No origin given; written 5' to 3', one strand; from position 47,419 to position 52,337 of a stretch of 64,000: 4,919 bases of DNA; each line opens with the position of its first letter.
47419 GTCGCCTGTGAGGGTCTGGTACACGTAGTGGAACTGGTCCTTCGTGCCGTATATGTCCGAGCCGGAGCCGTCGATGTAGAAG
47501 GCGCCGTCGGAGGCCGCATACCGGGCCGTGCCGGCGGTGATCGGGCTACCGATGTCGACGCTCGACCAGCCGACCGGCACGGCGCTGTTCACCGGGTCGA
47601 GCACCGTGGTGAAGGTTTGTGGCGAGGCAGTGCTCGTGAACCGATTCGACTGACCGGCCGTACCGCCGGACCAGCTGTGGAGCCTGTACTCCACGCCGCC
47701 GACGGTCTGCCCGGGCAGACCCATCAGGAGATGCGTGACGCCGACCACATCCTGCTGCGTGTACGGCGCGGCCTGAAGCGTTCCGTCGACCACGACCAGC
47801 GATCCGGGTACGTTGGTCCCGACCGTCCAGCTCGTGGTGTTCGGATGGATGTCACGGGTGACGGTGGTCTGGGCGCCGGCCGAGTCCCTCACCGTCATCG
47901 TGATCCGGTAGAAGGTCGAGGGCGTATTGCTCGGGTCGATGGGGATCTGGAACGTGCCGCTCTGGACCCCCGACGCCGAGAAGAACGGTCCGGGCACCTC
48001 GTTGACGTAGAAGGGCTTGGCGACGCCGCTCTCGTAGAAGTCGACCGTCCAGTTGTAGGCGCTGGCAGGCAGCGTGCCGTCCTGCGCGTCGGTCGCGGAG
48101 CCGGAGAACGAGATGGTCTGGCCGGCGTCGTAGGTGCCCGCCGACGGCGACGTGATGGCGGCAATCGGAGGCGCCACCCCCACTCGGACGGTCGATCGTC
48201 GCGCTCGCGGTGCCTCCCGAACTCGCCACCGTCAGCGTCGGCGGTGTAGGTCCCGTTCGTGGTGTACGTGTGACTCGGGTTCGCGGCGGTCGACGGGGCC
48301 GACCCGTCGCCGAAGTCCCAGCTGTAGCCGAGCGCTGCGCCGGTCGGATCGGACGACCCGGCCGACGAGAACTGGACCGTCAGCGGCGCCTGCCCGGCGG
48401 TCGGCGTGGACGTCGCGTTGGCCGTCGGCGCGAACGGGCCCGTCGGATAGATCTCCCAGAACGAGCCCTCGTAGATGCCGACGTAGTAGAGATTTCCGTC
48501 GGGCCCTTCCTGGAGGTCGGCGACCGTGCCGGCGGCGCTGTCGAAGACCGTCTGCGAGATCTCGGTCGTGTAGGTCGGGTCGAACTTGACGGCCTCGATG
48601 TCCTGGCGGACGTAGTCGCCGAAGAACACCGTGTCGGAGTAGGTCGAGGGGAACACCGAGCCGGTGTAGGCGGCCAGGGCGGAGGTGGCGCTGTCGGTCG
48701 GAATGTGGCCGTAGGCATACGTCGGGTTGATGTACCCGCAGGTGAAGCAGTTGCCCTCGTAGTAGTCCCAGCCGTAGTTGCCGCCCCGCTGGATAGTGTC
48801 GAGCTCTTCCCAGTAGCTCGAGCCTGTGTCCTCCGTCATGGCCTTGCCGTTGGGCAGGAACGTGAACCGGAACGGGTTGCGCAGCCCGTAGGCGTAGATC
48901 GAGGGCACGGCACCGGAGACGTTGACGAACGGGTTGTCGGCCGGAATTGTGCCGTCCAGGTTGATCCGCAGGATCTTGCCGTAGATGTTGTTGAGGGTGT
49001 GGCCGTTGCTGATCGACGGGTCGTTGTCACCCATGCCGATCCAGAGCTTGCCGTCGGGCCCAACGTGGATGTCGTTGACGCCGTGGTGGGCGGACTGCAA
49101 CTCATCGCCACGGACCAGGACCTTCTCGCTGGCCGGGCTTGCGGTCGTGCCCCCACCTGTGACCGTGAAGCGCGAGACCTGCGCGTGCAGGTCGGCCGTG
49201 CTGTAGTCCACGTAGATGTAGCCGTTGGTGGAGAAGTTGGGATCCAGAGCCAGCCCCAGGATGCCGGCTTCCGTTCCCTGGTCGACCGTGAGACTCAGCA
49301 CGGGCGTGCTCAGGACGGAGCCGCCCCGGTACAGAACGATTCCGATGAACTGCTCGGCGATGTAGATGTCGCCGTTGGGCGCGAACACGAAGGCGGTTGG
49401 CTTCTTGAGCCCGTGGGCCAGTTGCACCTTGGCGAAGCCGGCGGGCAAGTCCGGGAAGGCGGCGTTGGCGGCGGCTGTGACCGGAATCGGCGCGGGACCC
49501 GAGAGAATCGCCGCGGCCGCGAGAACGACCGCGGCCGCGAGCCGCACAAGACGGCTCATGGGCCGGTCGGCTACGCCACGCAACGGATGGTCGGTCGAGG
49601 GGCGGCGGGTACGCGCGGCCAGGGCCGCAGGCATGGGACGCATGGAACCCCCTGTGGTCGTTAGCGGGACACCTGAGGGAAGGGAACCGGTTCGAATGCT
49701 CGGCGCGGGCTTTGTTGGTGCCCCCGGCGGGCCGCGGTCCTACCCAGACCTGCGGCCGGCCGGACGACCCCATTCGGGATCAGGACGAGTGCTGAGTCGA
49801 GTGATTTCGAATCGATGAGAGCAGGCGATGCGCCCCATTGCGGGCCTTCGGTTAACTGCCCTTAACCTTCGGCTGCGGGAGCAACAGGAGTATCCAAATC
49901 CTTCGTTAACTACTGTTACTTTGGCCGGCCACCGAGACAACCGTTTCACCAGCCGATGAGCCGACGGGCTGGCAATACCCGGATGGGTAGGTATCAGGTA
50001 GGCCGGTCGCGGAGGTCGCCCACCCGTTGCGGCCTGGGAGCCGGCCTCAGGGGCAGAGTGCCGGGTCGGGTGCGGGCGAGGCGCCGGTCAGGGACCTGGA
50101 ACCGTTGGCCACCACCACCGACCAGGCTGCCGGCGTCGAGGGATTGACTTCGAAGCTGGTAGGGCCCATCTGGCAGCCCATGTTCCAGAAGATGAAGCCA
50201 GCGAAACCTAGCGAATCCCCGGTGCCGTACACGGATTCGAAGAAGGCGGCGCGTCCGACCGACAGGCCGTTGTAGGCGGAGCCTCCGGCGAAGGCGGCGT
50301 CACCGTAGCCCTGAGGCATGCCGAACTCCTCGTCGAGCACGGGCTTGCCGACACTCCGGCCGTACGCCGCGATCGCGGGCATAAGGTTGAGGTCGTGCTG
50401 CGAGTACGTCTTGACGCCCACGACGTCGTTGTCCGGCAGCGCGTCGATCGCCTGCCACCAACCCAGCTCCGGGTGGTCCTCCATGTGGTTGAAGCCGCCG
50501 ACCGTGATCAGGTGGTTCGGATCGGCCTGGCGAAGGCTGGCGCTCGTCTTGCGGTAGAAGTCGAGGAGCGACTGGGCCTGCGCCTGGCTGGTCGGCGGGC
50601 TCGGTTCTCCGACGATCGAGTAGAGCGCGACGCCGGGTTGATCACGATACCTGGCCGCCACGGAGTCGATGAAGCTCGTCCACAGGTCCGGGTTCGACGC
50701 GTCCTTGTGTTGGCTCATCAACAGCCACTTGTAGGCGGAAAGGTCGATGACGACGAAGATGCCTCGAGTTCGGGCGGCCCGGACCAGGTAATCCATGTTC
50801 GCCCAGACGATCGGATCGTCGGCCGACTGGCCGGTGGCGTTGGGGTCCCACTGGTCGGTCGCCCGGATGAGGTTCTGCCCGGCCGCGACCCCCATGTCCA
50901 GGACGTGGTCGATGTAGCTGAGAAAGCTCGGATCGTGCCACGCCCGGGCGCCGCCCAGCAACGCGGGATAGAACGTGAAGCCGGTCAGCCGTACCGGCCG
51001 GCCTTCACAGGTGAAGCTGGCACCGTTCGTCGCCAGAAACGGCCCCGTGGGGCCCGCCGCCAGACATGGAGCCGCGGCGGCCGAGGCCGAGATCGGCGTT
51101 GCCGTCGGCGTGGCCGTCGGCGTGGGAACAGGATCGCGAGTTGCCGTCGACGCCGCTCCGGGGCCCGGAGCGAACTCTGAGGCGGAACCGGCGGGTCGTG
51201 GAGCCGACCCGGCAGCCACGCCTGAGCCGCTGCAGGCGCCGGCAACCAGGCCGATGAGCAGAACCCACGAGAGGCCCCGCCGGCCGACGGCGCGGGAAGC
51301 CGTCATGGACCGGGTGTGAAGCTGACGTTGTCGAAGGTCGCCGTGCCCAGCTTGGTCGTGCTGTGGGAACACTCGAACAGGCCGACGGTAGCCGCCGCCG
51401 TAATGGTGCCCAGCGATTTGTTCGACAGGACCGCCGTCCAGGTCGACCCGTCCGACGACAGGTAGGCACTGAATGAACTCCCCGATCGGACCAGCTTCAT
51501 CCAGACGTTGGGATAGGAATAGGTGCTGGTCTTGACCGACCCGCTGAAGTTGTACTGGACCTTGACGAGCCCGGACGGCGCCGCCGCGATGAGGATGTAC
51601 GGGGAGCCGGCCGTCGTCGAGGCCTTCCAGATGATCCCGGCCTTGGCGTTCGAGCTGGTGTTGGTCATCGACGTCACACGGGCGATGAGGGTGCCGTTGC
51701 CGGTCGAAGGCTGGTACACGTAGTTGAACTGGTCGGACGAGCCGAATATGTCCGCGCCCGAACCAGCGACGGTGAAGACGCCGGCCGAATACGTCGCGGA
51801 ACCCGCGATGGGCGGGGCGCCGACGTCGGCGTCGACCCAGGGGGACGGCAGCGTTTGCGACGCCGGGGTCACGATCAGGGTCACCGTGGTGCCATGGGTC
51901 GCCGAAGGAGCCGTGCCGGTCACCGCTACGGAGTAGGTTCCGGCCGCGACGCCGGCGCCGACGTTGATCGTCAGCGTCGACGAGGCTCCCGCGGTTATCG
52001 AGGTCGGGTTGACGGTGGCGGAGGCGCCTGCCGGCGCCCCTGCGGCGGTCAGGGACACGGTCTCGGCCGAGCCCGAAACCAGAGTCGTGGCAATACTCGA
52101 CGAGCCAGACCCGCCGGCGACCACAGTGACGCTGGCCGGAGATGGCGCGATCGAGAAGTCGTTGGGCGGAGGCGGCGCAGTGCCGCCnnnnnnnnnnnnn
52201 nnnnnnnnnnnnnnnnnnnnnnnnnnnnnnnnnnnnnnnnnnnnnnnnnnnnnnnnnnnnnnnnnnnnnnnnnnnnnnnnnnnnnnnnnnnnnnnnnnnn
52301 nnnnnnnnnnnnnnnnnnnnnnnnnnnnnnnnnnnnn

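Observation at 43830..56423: Three multidomain secreted proteins (about 740 to 1700 aa) built from a recurring ~180-aa ConA/LamG-like module attached to different N-terminal heads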

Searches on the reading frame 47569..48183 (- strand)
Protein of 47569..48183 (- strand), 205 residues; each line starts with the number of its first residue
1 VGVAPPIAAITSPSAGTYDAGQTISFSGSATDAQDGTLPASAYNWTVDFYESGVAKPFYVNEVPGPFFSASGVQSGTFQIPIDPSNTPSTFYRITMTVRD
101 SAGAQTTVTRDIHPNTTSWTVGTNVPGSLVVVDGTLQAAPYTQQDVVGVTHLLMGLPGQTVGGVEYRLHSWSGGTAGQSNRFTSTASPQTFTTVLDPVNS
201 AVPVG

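Call 59: search_protein_families(library=pfam, proteins=[window:47569-48183:-], max_evalue=1)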
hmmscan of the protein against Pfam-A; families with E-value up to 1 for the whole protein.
window:47569-48183:- (205 aa): 2 families
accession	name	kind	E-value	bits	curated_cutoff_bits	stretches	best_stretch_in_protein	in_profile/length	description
PF18911.6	PKD_4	-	0.00013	22.4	27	1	4-46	2-40/85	PKD domain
PF16403.11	Bact_surface_Ig-like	-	0.017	15.6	27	1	92-113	49-70/71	Bacterial surface protein, Ig-like domain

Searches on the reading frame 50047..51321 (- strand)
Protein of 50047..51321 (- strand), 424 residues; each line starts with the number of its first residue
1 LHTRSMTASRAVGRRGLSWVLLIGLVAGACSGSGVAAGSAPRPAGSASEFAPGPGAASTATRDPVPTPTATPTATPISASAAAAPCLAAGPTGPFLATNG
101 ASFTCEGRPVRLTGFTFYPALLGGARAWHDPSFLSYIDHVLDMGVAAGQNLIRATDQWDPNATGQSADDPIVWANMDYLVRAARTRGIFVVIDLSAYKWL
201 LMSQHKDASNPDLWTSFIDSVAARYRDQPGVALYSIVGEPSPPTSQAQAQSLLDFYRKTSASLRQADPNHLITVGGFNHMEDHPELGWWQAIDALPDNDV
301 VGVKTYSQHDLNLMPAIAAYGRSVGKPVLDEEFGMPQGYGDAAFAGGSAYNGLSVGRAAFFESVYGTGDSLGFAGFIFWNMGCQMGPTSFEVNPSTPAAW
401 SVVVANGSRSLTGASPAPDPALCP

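Call 5: search_protein_families(library=pfam, proteins=[window:50047-51321:-], max_evalue=0.01)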
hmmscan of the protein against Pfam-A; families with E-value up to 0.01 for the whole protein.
window:50047-51321:- (424 aa): 2 families
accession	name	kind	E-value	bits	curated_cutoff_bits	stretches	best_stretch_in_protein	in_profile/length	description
PF00150.24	Cellulase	-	4.4e-12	46.5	23.5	1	118-307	16-196/272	Cellulase (glycosyl hydrolase family 5)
PF13204.13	Apiosidase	-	5.9e-07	29.8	26.5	1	161-332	80-236/320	Apiosidase-like, catalytic domain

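Call 33: search_protein_families(library=ncbifam, proteins=[window:50047-51306:-], max_evalue=0.001)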
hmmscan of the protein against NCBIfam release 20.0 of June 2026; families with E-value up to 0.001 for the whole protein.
window:50047-51306:- (419 aa): 0 families

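Call 35: search_solved_structures(query=window:50047-51306:-, max_evalue=0.01)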
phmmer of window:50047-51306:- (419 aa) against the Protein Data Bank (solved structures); distinct sequences matched with E-value up to 0.01: 18.
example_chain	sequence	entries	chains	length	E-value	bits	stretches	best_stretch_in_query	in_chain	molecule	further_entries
7vt5_A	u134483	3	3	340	3.5e-06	29.7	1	142-271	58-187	Endoglucanase H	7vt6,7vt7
7vt8_A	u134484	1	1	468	6.1e-06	28.9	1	142-271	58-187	Endoglucanase H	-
7vt4_A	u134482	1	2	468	6.1e-06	28.9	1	142-271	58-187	Endoglucanase H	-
4xzw_A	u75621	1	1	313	1.3e-05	27.8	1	144-338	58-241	endo-glucanase chimera C10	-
1uuq_A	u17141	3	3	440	3.4e-05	26.4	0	77-142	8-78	MANNOSYL-OLIGOSACCHARIDE GLUCOSIDASE | MAN5A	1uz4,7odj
8gf3_A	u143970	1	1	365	6e-05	25.6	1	218-329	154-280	GH5 Mannanase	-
3pzt_A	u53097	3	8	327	0.00011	24.7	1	157-337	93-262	Endoglucanase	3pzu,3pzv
1lf1_A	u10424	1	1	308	0.00027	23.5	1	157-336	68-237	Cel5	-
3ziz_A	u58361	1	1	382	0.00064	22.2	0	167-271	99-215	GH5 ENDO-BETA-1,4-MANNANASE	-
1a3h_A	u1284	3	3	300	0.00079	21.9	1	157-336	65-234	ENDOGLUCANASE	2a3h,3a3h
1h11_A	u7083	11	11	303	0.00079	21.9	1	157-336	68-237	ENDOGLUCANASE 5A | ENDOGLUCANASE B | PROTEIN (ENDOGLUCANASE)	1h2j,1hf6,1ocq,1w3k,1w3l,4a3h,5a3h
1h5v_A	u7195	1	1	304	0.0008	21.9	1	157-336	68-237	ENDOGLUCANASE 5A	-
4xzb_A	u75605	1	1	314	0.00081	21.9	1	145-337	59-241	CelA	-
5oyc_A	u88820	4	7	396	0.0009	21.7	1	116-317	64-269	Cellulase, putative, cel5D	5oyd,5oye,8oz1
6ha9_A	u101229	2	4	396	0.0022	20.5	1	116-317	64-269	Cellulase, putative, cel5D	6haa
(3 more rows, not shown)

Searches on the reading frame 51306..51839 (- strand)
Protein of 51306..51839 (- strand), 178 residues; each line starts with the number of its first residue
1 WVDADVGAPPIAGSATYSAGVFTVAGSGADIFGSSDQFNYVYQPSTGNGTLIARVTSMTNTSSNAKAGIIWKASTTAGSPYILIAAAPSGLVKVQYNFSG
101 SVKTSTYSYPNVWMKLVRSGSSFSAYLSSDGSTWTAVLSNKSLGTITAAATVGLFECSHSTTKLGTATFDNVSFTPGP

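Call 69: find_homologous_proteins(query=window:51306-51839:-, max_evalue=1e-20)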
Query window:51306-51839:- (178 aa): 149 proteins with E <= 1e-20 among 378 candidates; the best 120 are listed.
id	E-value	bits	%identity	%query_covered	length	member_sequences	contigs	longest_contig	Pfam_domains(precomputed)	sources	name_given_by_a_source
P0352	4.1e-91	321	83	100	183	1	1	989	-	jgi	jgi:hypothetical protein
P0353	2.9e-88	312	81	100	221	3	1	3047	-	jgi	jgi:hypothetical protein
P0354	3.5e-86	305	79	100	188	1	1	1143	-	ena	-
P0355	1.9e-83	296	71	100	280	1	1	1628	PF07081.19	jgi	jgi:regulation of enolase protein 1 (concanavalin A-like superfamily)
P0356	4.0e-82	292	66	100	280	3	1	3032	PF07081.19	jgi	jgi:regulation of enolase protein 1 (concanavalin A-like superfamily)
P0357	3.8e-81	289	78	100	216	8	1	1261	-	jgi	jgi:hypothetical protein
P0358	5.5e-81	288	70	100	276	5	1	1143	PF07081.19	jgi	-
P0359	7.2e-81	288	67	100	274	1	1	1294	PF07081.19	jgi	-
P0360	3.1e-80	286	77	100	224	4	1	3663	-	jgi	jgi:hypothetical protein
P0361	7.5e-80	284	69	100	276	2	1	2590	PF07081.19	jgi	-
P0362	1.8e-79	283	56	98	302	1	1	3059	PF07081.19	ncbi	ncbi:MAG: hypothetical protein ACRDPY_46060, partial [Streptosporangiaceae bacterium]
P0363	1.5e-78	280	76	100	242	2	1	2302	-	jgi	jgi:hypothetical protein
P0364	2.7e-78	279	79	97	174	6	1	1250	PF07081.19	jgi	jgi:hypothetical protein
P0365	3.4e-78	279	68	98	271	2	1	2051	PF07081.19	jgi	jgi:regulation of enolase protein 1 (concanavalin A-like superfamily)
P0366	8.5e-78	278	74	100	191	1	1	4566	-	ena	-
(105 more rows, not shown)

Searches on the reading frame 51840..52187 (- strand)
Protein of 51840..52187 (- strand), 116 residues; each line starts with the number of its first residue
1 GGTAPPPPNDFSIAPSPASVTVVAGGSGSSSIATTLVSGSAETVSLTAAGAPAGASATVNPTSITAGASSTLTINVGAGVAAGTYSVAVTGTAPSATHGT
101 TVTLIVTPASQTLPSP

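Call 59: search_protein_families(library=pfam, proteins=[window:51840-52187:-], max_evalue=1)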
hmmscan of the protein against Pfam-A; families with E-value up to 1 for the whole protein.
window:51840-52187:- (116 aa): 6 families
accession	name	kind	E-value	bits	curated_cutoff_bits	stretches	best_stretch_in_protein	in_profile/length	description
PF14734.12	DUF4469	-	0.00066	20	22.6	1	38-93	32-87/101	Domain of unknown function (DUF4469) with IG-like fold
PF12733.13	Cadherin-like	-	0.03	15.2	24.2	1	35-106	20-86/89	Cadherin-like beta sandwich domain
PF25641.1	Head_fiber_dimeric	-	0.13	12.5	30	1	11-33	4-26/61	Head fiber dimeric protein-like domain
PF06280.18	fn3_5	-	0.35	12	27.6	0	34-80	34-80/112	Fn3-like domain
PF02465.23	FliD_N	-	0.47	11.5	24.8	0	54-94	55-95/97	Flagellar hook-associated protein 2 N-terminus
PF04151.21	PPC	-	0.6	11.5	25.9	0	16-91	11-70/70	Bacterial pre-peptidase C-terminal domain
